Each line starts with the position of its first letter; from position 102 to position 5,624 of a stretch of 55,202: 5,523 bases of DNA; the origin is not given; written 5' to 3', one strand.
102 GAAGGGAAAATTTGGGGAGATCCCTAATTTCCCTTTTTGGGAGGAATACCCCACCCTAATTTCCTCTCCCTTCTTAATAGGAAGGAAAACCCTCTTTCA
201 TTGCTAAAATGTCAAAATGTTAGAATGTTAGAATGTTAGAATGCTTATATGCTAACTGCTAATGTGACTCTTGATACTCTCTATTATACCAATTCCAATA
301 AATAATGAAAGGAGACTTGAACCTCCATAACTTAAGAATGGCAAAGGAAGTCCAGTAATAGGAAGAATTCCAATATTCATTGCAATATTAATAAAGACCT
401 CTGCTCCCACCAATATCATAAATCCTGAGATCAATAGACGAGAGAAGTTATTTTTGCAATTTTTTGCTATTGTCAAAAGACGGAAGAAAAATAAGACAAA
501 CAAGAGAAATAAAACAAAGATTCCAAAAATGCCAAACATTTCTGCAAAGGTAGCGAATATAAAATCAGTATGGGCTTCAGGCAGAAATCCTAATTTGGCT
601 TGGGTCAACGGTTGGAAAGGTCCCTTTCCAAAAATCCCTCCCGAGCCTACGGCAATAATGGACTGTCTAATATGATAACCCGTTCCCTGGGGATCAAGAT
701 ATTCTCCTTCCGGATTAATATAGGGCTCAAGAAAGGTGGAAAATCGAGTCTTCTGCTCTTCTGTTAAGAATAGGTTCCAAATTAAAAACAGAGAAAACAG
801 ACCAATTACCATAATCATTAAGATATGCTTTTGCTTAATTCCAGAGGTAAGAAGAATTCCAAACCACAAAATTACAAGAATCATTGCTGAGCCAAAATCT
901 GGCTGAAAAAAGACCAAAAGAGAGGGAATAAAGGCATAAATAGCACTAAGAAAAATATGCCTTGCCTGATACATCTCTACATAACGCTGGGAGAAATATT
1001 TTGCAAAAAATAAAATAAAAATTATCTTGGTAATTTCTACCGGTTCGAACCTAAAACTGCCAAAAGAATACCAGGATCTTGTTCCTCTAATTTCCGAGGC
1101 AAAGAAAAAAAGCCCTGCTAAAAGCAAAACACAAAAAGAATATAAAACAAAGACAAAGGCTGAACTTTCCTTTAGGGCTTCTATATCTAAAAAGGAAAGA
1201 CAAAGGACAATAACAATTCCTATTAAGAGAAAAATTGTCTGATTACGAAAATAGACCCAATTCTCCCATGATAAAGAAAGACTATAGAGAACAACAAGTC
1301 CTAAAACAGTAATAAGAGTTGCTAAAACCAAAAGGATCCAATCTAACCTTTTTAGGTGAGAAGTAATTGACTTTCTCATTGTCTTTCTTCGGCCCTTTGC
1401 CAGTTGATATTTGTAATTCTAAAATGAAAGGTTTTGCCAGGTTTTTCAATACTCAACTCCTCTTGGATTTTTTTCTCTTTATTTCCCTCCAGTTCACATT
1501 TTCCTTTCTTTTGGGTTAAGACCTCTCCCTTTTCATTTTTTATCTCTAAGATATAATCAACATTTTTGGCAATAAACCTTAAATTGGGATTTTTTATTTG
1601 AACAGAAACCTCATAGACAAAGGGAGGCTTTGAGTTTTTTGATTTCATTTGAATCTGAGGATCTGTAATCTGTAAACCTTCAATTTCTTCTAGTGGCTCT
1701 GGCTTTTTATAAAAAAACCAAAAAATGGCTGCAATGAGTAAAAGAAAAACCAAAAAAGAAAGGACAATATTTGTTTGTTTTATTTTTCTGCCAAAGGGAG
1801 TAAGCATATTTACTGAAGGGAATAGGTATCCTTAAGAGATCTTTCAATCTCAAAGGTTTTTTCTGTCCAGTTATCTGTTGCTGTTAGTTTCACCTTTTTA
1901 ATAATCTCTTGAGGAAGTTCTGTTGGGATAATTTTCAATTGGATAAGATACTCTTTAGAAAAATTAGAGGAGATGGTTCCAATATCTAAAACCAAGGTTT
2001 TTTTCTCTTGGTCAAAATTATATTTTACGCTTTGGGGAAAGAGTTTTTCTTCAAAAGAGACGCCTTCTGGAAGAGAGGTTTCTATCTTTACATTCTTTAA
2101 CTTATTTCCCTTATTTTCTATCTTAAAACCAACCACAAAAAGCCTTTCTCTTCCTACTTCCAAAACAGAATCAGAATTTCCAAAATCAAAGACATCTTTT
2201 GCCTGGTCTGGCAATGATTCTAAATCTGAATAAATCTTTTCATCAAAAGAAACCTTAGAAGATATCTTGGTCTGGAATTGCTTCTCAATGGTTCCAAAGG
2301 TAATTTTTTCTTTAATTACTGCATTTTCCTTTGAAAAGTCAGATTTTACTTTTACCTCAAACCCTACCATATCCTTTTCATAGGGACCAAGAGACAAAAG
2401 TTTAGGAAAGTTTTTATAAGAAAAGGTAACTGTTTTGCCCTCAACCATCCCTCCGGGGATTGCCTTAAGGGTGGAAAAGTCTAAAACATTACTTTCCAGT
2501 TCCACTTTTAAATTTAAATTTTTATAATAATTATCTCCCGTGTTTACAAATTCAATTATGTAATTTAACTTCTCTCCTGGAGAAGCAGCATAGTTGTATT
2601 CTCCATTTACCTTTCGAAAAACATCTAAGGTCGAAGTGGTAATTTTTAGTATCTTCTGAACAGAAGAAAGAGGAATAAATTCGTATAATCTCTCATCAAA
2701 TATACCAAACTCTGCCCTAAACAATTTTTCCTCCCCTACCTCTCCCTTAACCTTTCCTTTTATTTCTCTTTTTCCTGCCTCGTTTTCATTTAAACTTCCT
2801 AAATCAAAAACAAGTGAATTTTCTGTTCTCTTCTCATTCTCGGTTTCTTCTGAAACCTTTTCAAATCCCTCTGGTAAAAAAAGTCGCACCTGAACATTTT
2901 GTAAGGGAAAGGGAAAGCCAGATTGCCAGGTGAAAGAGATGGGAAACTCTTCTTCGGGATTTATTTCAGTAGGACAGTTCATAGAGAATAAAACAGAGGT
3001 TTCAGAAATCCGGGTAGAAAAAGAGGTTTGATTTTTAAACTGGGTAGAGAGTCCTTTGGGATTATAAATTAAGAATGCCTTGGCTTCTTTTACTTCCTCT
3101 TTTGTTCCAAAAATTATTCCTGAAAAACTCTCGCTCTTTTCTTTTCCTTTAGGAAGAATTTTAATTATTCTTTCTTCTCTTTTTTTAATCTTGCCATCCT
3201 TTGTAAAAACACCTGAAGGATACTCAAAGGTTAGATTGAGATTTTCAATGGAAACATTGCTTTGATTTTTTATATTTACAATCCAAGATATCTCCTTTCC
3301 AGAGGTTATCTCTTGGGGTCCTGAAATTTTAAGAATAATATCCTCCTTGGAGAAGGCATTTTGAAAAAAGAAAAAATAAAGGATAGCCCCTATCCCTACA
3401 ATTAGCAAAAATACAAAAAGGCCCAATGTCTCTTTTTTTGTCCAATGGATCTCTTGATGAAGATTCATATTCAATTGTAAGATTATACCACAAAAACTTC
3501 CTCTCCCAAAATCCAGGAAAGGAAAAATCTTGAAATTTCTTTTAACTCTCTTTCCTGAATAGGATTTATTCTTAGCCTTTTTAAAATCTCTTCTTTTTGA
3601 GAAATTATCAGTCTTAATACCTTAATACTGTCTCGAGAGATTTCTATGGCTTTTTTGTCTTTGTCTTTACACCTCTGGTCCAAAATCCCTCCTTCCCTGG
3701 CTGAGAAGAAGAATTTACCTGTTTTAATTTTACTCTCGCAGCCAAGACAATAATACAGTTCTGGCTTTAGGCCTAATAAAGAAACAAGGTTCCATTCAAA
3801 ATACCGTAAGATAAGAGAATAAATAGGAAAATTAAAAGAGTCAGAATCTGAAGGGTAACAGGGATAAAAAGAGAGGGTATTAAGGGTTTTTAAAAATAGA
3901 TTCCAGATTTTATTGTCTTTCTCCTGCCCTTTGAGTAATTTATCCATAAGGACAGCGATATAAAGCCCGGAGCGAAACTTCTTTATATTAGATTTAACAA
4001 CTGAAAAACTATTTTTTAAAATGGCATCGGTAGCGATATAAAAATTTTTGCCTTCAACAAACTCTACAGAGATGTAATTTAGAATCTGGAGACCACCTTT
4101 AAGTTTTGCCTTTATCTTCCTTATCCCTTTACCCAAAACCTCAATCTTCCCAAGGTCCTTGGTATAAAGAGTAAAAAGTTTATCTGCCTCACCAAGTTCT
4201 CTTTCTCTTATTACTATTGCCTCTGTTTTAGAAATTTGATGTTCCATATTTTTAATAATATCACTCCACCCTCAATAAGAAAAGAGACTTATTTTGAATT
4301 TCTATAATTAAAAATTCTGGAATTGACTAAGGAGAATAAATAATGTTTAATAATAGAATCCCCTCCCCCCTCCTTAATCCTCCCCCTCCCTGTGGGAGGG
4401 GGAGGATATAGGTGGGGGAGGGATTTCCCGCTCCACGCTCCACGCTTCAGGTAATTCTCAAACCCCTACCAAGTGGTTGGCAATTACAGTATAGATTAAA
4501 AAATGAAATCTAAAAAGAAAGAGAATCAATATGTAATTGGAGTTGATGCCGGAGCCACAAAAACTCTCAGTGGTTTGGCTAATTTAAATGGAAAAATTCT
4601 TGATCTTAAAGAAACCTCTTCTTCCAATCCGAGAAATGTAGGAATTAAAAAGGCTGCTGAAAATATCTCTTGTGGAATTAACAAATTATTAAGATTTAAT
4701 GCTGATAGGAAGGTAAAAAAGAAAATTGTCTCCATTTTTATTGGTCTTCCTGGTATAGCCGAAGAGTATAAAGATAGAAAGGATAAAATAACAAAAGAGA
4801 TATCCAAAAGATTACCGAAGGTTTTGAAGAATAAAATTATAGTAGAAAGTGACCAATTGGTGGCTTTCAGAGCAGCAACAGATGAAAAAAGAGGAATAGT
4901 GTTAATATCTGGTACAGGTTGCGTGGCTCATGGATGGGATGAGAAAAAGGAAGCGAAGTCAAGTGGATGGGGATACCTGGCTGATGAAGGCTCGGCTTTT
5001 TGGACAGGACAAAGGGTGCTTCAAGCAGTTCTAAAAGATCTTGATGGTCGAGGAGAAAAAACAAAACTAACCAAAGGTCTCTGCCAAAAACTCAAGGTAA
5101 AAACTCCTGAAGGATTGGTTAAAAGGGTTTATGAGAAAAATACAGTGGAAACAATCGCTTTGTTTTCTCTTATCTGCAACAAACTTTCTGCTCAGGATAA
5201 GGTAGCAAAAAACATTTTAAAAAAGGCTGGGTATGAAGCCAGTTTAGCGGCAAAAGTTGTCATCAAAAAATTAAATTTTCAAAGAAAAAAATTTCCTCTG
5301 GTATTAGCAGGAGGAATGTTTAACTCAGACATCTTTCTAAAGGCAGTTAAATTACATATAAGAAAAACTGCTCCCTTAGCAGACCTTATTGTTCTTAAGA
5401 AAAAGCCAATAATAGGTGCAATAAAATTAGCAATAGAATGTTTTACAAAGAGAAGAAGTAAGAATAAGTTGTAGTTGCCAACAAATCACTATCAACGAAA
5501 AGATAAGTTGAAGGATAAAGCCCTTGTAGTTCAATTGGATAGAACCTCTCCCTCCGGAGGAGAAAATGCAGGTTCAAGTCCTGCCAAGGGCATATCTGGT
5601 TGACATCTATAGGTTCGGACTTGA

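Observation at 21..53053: Dense family of modular, GC-rich polypyrimidine/polypurine hairpin repeats confined to intergenic DNA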

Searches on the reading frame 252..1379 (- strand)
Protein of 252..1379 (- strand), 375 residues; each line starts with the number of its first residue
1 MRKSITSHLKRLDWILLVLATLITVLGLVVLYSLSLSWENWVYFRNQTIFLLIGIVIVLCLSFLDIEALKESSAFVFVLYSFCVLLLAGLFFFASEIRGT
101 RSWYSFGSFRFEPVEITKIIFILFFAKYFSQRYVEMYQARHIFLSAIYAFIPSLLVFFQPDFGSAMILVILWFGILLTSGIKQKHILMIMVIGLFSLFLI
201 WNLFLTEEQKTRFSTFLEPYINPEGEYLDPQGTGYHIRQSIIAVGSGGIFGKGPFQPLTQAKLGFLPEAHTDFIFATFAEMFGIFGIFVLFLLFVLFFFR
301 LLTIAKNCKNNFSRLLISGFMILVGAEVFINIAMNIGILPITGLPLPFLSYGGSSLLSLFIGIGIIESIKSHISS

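Call 38: search_protein_families(library=pfam, proteins=[window:252-1379:-], max_evalue=0.001)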
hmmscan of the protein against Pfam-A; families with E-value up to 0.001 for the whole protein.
window:252-1379:- (375 aa): 1 family
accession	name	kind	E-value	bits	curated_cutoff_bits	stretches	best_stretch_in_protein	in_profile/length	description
PF01098.24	FTSW_RODA_SPOVE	-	2.1e-91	307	26.4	1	15-372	3-353/356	Cell cycle protein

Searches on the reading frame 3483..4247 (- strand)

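Call 38: search_protein_families(library=pfam, proteins=[window:3483-4247:-], max_evalue=0.001)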
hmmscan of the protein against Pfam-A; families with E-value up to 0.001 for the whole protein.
window:3483-4247:- (254 aa): 2 families
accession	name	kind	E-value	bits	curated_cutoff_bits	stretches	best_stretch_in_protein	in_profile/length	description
PF02565.21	RecO_C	-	6.6e-20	71.9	22.1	1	87-249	3-151/157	Recombination protein O C terminal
PF11967.14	RecO_N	-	1.7e-15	57.2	27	1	6-81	4-80/80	Recombination protein O N terminal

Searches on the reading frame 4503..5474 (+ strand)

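Call 38: search_protein_families(library=pfam, proteins=[window:4503-5474:+], max_evalue=0.001)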
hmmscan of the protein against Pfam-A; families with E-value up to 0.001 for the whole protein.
window:4503-5474:+ (323 aa): 2 families
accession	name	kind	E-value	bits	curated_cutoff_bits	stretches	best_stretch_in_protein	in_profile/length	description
PF01869.26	BcrAD_BadFG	-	3.8e-34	118.9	31.5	1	12-307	1-268/271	BadF/BadG/BcrA/BcrD ATPase family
PF00480.26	ROK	-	1.2e-05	25.4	22.9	0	11-97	1-76/294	ROK family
